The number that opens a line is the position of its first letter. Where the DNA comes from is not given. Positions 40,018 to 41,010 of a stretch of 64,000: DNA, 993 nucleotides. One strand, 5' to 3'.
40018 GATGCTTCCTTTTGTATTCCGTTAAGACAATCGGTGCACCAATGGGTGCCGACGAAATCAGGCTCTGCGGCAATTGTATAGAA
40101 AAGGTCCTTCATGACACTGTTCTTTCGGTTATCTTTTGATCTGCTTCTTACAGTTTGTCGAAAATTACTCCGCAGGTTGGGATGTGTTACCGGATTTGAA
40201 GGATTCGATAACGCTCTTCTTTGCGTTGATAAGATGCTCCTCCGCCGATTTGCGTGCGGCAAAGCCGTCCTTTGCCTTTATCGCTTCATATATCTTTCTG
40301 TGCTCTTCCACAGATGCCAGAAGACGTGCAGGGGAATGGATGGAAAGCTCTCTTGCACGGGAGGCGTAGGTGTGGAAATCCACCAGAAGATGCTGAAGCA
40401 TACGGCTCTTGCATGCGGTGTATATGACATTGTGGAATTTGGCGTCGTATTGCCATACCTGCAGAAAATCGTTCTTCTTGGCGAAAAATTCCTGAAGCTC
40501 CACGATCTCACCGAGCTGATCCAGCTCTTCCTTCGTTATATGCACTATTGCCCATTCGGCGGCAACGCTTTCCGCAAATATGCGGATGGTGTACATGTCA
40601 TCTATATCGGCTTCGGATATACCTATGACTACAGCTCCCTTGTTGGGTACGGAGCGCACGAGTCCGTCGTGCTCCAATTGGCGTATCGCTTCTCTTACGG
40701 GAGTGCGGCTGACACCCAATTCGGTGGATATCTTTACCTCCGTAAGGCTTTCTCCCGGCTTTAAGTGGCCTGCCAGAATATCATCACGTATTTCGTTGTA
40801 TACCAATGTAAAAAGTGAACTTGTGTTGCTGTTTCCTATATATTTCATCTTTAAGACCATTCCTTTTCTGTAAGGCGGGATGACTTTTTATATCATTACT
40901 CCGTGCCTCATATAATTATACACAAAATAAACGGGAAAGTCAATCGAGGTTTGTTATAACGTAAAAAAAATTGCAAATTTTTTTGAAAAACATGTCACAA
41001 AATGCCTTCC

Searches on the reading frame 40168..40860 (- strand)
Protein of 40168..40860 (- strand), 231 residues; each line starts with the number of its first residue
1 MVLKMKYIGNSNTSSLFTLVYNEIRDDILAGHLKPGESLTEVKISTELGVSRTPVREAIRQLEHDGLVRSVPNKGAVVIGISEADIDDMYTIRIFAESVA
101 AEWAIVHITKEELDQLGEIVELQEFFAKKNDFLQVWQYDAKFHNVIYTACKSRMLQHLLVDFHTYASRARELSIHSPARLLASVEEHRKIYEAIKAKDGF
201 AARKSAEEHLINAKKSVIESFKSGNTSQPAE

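Call 8: search_protein_families(library=pfam, proteins=[window:40168-40860:-], max_evalue=0.01)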
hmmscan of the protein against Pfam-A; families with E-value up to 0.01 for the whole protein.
window:40168-40860:- (231 aa): 6 families
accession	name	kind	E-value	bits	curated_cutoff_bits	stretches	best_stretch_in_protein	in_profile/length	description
PF07729.17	FCD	-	3.6e-24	86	24.3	1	88-210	1-123/125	FCD domain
PF00392.27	GntR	-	1.2e-19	70.2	27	1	20-78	5-64/64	Bacterial regulatory proteins, gntR family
PF01325.25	Fe_dep_repress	-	0.00044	20.8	26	1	42-76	26-60/60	Iron dependent repressor, N-terminal DNA binding domain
PF01978.25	TrmB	-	0.00067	19.9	25.6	1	38-74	22-58/68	Sugar-specific transcriptional regulator TrmB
PF13412.12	HTH_24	-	0.0008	19.4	21.9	1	40-69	19-48/48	Winged helix-turn-helix DNA-binding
PF08279.18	HTH_11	-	0.003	17.8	25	1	43-75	20-53/55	HTH domain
